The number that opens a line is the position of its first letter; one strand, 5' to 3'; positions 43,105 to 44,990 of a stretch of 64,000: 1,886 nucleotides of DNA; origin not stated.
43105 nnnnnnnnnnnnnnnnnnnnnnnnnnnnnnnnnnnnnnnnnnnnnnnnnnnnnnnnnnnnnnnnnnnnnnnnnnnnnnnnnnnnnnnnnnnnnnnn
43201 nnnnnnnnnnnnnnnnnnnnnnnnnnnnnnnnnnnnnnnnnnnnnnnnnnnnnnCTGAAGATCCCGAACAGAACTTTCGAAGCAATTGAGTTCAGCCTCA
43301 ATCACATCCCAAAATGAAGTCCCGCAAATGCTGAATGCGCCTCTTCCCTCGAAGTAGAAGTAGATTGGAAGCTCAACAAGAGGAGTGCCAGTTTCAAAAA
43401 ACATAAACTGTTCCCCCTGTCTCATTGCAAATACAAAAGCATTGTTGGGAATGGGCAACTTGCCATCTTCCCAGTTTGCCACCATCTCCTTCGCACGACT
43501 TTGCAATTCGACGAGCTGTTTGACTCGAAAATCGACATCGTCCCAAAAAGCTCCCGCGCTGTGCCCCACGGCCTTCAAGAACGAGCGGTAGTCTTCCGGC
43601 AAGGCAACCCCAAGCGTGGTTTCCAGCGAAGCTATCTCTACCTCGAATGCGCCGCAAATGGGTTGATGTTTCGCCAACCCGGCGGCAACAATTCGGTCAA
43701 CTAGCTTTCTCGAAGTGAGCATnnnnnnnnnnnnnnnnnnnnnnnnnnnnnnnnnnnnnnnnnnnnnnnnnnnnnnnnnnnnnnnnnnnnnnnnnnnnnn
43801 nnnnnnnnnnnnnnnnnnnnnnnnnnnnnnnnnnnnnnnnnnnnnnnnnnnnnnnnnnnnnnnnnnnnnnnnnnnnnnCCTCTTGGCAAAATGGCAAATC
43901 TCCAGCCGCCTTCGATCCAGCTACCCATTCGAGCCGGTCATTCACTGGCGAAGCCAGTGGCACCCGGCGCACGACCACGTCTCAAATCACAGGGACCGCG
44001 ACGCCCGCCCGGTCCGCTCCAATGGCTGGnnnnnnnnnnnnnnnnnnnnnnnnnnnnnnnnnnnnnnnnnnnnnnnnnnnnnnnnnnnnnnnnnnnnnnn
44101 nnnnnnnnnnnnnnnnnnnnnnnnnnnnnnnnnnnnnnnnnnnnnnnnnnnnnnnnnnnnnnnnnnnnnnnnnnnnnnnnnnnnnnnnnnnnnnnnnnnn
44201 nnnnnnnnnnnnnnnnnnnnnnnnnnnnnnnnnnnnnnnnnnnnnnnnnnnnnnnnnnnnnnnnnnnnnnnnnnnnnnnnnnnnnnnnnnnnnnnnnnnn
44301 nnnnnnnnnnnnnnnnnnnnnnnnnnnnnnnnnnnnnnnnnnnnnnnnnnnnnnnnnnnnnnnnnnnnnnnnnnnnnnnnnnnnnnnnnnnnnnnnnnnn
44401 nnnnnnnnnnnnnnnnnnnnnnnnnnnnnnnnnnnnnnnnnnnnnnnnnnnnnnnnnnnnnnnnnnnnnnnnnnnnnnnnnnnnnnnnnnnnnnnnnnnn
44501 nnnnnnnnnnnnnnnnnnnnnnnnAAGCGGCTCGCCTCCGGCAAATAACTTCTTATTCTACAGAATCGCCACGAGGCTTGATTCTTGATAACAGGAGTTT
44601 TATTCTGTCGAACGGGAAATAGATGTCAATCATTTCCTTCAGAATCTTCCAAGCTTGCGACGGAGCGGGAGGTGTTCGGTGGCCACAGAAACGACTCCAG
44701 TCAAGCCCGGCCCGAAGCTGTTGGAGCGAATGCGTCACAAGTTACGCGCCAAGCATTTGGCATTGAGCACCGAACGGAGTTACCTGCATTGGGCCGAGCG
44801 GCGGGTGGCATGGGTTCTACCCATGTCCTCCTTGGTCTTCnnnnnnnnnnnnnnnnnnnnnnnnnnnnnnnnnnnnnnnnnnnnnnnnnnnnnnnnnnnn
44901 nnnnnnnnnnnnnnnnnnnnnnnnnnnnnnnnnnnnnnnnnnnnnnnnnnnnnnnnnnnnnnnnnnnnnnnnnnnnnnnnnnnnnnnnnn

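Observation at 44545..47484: Duplicated 258-bp module containing an integron-integrase-like 5' gene fragment, positioned divergently and immediately upstream of two different cassette genes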

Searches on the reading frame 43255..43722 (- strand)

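Call 5: search_protein_families(library=pfam, max_evalue=0.1, proteins=[window:43255-43722:-])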
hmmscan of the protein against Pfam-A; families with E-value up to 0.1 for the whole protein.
window:43255-43722:- (156 aa): 3 families
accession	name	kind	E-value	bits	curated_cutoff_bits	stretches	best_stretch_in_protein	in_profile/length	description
PF14568.11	SUKH_6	-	2.6e-09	38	27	1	29-137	3-115/119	SMI1-KNR4 cell-wall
PF09346.15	SMI1_KNR4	-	4e-09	37.6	25.4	1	27-141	4-123/125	SMI1 / KNR4 family (SUKH-1)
PF14567.11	SUKH_5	-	9e-06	26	27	1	20-142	17-138/142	SMI1-KNR4 cell-wall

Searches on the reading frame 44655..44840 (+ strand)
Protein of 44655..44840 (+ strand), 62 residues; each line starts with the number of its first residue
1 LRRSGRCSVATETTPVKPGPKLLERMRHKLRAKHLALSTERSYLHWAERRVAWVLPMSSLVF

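Call 5: search_protein_families(library=pfam, max_evalue=0.1, proteins=[window:44655-44840:+])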
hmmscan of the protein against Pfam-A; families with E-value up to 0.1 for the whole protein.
window:44655-44840:+ (62 aa): 1 family
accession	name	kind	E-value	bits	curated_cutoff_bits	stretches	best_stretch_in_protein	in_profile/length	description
PF13495.12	Phage_int_SAM_4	-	0.00017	22.4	27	1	22-54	1-33/85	Phage integrase, N-terminal SAM-like domain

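Call 22: search_protein_families(library=ncbifam, max_evalue=0.01, proteins=[window:44679-44840:+])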
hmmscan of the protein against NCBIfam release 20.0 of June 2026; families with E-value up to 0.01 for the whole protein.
window:44679-44840:+ (54 aa): 2 families
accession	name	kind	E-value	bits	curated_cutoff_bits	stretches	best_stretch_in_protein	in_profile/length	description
NF011946.0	PRK15417.1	equivalog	0.0011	18.2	435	1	1-40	1-42/337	integron integrase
TIGR02249.1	integrase_gron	subfamily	0.0047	16.3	265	1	14-42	1-29/315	integron integrase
